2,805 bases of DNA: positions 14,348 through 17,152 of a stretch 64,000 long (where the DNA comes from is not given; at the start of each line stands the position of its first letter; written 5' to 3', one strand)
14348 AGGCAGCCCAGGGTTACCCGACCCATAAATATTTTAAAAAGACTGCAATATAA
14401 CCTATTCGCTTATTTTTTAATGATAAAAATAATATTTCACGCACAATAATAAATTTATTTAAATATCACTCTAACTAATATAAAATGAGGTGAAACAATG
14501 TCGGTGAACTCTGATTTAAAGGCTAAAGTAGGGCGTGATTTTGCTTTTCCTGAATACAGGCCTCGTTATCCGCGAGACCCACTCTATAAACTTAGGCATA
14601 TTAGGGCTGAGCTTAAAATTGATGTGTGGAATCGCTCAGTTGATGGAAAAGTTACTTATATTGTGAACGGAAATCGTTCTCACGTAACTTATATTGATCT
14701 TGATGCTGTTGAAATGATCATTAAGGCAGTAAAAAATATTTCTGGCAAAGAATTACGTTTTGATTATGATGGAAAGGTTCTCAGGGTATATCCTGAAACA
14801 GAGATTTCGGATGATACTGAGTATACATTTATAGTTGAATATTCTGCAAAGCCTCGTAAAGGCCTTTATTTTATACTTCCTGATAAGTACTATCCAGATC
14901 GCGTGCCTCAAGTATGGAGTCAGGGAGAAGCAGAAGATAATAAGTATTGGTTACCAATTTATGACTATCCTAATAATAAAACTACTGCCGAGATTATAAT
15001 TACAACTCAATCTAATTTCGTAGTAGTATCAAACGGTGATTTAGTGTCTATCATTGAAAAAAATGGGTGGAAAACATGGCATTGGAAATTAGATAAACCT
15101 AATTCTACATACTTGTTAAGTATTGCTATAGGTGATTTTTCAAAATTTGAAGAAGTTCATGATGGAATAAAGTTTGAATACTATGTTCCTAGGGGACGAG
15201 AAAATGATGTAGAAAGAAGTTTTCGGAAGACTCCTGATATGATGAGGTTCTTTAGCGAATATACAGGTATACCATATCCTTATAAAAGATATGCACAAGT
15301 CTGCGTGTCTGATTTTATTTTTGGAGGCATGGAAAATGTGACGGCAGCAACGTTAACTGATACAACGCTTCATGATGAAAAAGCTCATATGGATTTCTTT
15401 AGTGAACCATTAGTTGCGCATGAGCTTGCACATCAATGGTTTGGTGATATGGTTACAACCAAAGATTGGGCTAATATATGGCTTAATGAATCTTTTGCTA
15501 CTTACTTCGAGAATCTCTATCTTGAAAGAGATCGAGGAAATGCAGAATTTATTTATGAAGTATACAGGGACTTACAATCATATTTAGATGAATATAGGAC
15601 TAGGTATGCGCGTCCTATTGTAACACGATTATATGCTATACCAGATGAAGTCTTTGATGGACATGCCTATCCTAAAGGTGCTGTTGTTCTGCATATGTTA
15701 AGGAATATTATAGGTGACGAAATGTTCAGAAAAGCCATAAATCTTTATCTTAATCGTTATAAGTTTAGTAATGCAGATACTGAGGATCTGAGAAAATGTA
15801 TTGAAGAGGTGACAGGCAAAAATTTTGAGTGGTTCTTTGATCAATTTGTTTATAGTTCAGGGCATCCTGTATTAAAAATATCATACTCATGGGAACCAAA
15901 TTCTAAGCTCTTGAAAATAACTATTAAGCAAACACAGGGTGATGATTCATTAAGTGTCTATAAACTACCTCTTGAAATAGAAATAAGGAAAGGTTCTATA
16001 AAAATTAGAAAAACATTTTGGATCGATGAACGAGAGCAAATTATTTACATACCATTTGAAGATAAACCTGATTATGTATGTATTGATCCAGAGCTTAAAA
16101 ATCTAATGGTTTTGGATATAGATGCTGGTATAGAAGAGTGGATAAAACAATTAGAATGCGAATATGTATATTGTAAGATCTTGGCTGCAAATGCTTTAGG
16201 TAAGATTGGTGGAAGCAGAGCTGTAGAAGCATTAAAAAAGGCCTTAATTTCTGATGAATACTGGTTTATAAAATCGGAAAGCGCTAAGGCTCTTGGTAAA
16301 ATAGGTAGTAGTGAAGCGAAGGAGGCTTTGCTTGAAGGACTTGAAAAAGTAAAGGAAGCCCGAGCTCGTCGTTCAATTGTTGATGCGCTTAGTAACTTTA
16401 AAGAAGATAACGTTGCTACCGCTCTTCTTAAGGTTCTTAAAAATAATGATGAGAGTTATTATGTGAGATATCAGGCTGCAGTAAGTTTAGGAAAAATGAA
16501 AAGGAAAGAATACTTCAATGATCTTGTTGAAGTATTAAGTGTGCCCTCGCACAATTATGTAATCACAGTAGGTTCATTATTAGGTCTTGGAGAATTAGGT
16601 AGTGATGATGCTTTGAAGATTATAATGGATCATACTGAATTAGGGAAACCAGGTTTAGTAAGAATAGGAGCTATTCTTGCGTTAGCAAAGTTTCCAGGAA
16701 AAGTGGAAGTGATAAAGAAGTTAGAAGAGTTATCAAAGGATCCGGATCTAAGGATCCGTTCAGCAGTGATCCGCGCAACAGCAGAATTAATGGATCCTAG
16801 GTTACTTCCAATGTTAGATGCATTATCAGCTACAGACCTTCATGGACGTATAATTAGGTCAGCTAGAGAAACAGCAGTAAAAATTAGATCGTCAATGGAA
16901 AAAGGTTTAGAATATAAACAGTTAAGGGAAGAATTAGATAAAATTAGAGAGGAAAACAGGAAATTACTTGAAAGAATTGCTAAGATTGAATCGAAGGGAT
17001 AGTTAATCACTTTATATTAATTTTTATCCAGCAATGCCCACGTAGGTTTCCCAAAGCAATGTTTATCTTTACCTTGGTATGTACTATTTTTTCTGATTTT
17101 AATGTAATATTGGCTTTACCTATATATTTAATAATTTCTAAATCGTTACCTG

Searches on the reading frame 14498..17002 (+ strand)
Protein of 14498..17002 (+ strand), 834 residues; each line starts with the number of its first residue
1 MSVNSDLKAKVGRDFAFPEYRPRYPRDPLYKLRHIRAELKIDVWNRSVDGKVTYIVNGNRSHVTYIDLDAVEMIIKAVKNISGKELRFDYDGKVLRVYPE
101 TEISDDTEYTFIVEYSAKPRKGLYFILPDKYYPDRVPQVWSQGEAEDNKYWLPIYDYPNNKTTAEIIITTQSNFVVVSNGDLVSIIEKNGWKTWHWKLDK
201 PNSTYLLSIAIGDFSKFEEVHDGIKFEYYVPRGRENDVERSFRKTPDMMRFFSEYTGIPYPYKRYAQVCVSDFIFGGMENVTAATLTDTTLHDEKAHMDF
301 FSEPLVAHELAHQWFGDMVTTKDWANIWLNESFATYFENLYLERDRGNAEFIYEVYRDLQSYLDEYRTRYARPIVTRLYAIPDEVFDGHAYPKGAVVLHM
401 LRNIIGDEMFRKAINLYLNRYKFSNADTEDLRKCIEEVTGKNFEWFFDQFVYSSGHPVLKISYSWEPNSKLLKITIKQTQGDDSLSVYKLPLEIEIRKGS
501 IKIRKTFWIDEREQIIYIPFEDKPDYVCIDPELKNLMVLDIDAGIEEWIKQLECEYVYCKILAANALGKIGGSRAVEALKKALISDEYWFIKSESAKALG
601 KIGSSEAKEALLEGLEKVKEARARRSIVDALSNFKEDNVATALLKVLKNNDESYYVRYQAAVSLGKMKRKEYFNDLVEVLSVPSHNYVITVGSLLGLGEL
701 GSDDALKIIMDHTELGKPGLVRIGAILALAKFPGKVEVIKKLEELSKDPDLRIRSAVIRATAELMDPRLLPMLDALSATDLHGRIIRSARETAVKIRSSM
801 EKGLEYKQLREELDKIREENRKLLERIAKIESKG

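Call 12: search_protein_families(library=pfam, proteins=[window:14498-17002:+])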
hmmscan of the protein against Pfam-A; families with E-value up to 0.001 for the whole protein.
window:14498-17002:+ (834 aa): 6 families
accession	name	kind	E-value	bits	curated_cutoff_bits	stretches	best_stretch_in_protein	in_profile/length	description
PF01433.26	Peptidase_M1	-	8.9e-53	179.5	27.7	1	242-450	3-218/218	Peptidase family M1 domain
PF13646.12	HEAT_2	-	1.5e-30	105.7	27.7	3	545-631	1-87/88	HEAT repeats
PF17900.6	Peptidase_M1_N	-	7.1e-19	69.1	25.8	1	37-206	7-186/186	Peptidase M1 N-terminal domain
PF03130.22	HEAT_PBS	-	1.5e-18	65.6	20.9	0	563-583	5-25/27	PBS lyase HEAT-like repeat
PF02985.28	HEAT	-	7.8e-07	29.2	23.5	0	739-765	2-28/31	HEAT repeat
PF01347.28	Vitellogenin_N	-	0.00066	18.8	24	0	597-681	484-574/590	Lipoprotein amino terminal region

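Call 13: find_homologous_proteins(query=window:14498-17002:+, max_evalue=1e-50)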
Query window:14498-17002:+ (834 aa): 7718 proteins with E <= 1e-50 among 8000 candidates; the best 120 are listed.
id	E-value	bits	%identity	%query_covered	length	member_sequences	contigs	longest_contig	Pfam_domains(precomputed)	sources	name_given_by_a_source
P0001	0.0e+0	1896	100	100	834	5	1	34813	PF17900.7,PF02985.29,PF03130.23,PF13646.13,PF01433.27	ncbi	ncbi:MAG: M1 family aminopeptidase [Thermoprotei archaeon]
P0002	0.0e+0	1836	95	100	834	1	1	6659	PF17900.7,PF02985.29,PF03130.23,PF13646.13,PF01433.27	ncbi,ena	-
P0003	0.0e+0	1655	83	100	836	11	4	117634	PF17900.7,PF02985.29,PF03130.23,PF13646.13,PF01433.27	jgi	jgi:aminopeptidase N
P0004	0.0e+0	1646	82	100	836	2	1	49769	PF17900.7,PF02985.29,PF03130.23,PF13646.13,PF01433.27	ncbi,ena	-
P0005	0.0e+0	1110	58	99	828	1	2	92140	PF17900.7,PF03130.23,PF13646.13,PF01433.27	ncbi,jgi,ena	-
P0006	0.0e+0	1107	58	99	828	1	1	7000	PF17900.7,PF03130.23,PF13646.13,PF01433.27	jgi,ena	-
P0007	0.0e+0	1105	55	99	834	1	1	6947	PF17900.7,PF03130.23,PF13646.13,PF01433.27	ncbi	-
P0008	0.0e+0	1094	58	99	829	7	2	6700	PF17900.7,PF11940.15,PF03130.23,PF13646.13,PF01433.27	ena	-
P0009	0.0e+0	1091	57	96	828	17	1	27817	PF01347.29,PF17900.7,PF03130.23,PF13646.13,PF01433.27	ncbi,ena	ncbi:MAG: M1 family aminopeptidase [Candidatus Njordarchaeales archaeon]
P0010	0.0e+0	1085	54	99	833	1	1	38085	PF17900.7,PF03130.23,PF13646.13,PF01433.27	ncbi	-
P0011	0.0e+0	1077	58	99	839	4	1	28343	PF17900.7,PF02985.29,PF03130.23,PF13646.13,PF01433.27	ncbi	-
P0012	0.0e+0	1067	56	99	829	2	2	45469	PF17900.7,PF11940.15,PF03130.23,PF13646.13,PF01433.27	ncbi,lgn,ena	-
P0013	0.0e+0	1063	56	99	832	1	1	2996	PF01347.29,PF17900.7,PF03130.23,PF13646.13,PF01433.27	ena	-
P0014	0.0e+0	1063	57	99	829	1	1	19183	PF17900.7,PF03130.23,PF13646.13,PF01433.27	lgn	-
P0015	0.0e+0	1056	56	99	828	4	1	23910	PF01347.29,PF17900.7,PF03130.23,PF13646.13,PF01433.27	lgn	-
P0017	0.0e+0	1053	52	99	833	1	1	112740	PF17900.7,PF13646.13,PF01433.27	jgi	-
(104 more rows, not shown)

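Call 15: find_encoding_contigs(protein=P0003, flank=6000, max_places=4)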
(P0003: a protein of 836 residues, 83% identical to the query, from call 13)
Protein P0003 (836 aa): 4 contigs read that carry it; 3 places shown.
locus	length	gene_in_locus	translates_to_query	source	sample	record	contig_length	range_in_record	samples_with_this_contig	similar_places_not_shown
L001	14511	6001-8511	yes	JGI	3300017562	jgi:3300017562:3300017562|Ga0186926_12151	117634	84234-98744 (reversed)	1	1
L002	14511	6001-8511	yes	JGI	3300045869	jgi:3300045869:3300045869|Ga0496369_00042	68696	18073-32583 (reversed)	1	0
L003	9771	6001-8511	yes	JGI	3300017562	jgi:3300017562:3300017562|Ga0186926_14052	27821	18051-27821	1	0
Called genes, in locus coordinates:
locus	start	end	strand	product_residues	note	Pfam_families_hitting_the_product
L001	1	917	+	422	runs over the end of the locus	PF00753:Lactamase_B, PF23023:Anti-Pycsar_Apyc1, PF12706:Lactamase_B_2 (weak), PF16661:Lactamase_B_6, PF10996:Beta-Casp, PF07521:RMMBL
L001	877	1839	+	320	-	PF06550:SPP (weak), PF01080:Presenilin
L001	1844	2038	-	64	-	PF01781:Ribosomal_L38e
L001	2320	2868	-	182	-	PF02002:TFIIE_alpha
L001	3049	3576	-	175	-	PF01994:Trm56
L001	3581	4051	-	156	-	PF12844:HTH_19 (weak), PF01381:HTH_3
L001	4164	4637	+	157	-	PF14810:TGT_C2, PF01472:PUA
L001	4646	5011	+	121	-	PF01849:NAC, PF19026:UBA_HYPK (weak)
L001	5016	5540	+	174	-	PF08617:CGI-121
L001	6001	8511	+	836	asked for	PF17900:Peptidase_M1_N, PF01433:Peptidase_M1, PF13646:HEAT_2, PF02985:HEAT (faint), PF03130:HEAT_PBS (faint), PF13646:HEAT_2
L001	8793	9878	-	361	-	-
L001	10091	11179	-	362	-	PF00579:tRNA-synt_1b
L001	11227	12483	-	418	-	PF01676:Metalloenzyme, PF10143:PhosphMutase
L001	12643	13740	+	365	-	PF00465:Fe-ADH, PF13685:Fe-ADH_2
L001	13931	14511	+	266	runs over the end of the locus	PF00994:MoCF_biosynth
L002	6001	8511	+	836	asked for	PF17900:Peptidase_M1_N, PF01433:Peptidase_M1, PF13646:HEAT_2, PF02985:HEAT (faint), PF03130:HEAT_PBS (faint), PF13646:HEAT_2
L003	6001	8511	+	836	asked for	PF17900:Peptidase_M1_N, PF01433:Peptidase_M1, PF13646:HEAT_2, PF02985:HEAT (faint), PF03130:HEAT_PBS (faint), PF13646:HEAT_2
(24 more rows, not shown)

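Call 16: find_encoding_contigs(protein=P0004, flank=6000, max_places=3)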
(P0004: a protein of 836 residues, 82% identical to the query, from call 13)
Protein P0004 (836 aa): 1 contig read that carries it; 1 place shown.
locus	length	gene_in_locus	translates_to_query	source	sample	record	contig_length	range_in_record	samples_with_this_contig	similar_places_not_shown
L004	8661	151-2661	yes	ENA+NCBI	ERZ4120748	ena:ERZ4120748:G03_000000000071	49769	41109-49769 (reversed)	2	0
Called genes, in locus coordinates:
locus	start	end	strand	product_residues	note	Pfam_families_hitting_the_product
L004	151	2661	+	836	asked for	PF17900:Peptidase_M1_N, PF01433:Peptidase_M1, PF13646:HEAT_2, PF02985:HEAT (faint), PF03130:HEAT_PBS (faint), PF13646:HEAT_2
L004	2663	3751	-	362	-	-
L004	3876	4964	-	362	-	PF00579:tRNA-synt_1b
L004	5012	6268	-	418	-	PF01676:Metalloenzyme, PF10143:PhosphMutase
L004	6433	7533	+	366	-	PF00465:Fe-ADH, PF13685:Fe-ADH_2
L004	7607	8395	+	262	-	PF00994:MoCF_biosynth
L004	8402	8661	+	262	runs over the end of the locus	PF01656:CbiA (weak), PF03029:ATP_bind_1, PF16575:CLP1_P (faint)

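Call 17: find_encoding_contigs(protein=P0002, flank=6000, max_places=3)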
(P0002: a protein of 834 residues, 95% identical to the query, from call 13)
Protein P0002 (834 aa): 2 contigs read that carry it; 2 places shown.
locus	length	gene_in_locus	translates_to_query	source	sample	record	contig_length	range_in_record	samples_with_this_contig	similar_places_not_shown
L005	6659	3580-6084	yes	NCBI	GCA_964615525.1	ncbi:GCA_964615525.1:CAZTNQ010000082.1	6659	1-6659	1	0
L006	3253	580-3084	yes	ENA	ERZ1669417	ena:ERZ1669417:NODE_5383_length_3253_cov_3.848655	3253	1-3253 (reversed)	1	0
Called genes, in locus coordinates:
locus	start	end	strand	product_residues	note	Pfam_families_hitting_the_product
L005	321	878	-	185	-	PF02002:TFIIE_alpha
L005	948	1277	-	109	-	-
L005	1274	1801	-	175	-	PF01381:HTH_3, PF12844:HTH_19 (faint)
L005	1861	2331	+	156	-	PF14810:TGT_C2, PF01472:PUA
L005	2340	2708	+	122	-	PF01849:NAC, PF19026:UBA_HYPK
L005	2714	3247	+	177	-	-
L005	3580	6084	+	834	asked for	PF17900:Peptidase_M1_N, PF01433:Peptidase_M1, PF13646:HEAT_2, PF02985:HEAT (faint), PF03130:HEAT_PBS (faint), PF13646:HEAT_2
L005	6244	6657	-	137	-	?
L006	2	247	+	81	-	?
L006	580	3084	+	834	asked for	PF17900:Peptidase_M1_N, PF01433:Peptidase_M1, PF13646:HEAT_2, PF02985:HEAT (faint), PF03130:HEAT_PBS (faint), PF13646:HEAT_2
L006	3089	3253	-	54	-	?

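Call 22: find_encoding_contigs(protein=P0005, flank=8000, max_places=2)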
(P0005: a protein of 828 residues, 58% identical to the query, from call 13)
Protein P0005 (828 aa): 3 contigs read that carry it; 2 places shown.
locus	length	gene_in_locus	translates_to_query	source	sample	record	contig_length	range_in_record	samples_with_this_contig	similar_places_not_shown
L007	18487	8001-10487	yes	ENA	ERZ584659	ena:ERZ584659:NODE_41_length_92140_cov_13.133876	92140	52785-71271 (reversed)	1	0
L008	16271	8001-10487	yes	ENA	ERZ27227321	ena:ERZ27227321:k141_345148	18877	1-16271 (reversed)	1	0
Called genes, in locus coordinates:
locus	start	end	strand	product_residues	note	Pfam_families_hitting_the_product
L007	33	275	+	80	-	PF13242:Hydrolase_like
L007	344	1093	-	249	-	PF00702:Hydrolase, PF03031:NIF (faint), PF13419:HAD_2, PF13242:Hydrolase_like (weak)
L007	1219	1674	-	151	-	PF01850:PIN, PF13470:PIN_3 (weak)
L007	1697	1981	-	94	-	-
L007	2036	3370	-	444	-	PF01546:Peptidase_M20, PF07687:M20_dimer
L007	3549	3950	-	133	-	-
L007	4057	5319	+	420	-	PF07690:MFS_1, PF13347:MFS_2, PF03209:PUCC, PF07690:MFS_1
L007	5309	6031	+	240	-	PF03009:GDPD, PF13653:GDPD_2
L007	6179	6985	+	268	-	PF04240:Caroten_synth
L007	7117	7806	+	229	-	-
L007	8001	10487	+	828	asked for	PF17900:Peptidase_M1_N, PF01433:Peptidase_M1, PF13646:HEAT_2, PF03130:HEAT_PBS (faint), PF13646:HEAT_2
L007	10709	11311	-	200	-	PF04250:DUF429 (weak)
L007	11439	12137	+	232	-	PF00005:ABC_tran, PF13304:AAA_21 (faint), PF02463:SMC_N (weak)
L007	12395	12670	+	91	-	-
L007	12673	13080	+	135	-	PF01850:PIN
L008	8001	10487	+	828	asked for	PF17900:Peptidase_M1_N, PF01433:Peptidase_M1, PF13646:HEAT_2, PF03130:HEAT_PBS (faint), PF13646:HEAT_2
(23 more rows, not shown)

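Call 23: find_encoding_contigs(protein=P0010, flank=8000, max_places=2)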
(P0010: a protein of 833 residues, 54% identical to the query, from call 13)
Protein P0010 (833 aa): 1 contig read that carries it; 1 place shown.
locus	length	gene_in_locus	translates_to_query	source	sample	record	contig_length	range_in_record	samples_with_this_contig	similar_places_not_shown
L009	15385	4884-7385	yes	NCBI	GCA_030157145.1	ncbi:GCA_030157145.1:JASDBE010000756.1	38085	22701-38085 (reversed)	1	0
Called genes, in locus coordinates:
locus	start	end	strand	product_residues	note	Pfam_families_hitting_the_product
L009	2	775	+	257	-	?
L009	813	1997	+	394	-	PF14306:PUA_2, PF01747:ATP-sulfurylase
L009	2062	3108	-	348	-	PF00174:Oxidored_molyb, PF03404:Mo-co_dimer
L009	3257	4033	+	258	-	PF00106:adh_short, PF08659:KR, PF13561:adh_short_C2, PF23441:SDR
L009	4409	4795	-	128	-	-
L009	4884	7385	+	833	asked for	PF17900:Peptidase_M1_N, PF01433:Peptidase_M1, PF13646:HEAT_2, PF03130:HEAT_PBS (faint), PF13646:HEAT_2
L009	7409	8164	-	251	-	-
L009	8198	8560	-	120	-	PF07843:DUF1634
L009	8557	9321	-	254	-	PF01925:TauE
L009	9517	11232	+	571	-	PF00920:ILVD_EDD_N, PF24877:ILV_EDD_C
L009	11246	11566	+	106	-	-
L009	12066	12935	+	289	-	-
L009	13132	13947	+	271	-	-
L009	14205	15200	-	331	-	-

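Call 24: find_encoding_contigs(protein=P0017, flank=8000, max_places=2)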
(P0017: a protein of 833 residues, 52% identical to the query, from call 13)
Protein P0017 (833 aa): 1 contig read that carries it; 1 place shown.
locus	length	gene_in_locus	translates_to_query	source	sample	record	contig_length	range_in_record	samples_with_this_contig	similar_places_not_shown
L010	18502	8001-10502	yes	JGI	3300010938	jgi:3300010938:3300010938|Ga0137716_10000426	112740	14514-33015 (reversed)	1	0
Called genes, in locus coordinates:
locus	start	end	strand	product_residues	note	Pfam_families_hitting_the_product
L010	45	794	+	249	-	PF27541:CitB (weak)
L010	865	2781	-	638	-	PF00890:FAD_binding_2 (weak), PF02910:Succ_DH_flav_C (weak)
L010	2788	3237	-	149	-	PF00037:Fer4 (faint), PF12837:Fer4_6 (faint), PF13237:Fer4_10 (weak), PF14697:Fer4_21 (faint), PF25160:LdpA_Fe-S-bd (faint), PF12838:Fer4_7, PF13187:Fer4_9, PF12139:APS-reductase_C, +1 more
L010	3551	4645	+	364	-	PF14306:PUA_2, PF01747:ATP-sulfurylase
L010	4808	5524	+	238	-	PF01925:TauE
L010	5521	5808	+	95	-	-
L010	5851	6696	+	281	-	PF00149:Metallophos, PF12850:Metallophos_2 (faint), PF14582:Metallophos_3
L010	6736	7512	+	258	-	PF00106:adh_short, PF23441:SDR, PF01370:Epimerase (weak), PF08659:KR, PF13561:adh_short_C2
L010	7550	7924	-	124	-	-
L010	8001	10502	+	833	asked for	PF17900:Peptidase_M1_N, PF01433:Peptidase_M1, PF13646:HEAT_2 (weak)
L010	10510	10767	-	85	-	PF01661:Macro (weak)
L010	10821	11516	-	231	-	-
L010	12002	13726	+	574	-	PF00920:ILVD_EDD_N, PF24877:ILV_EDD_C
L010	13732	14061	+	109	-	-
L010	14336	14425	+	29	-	-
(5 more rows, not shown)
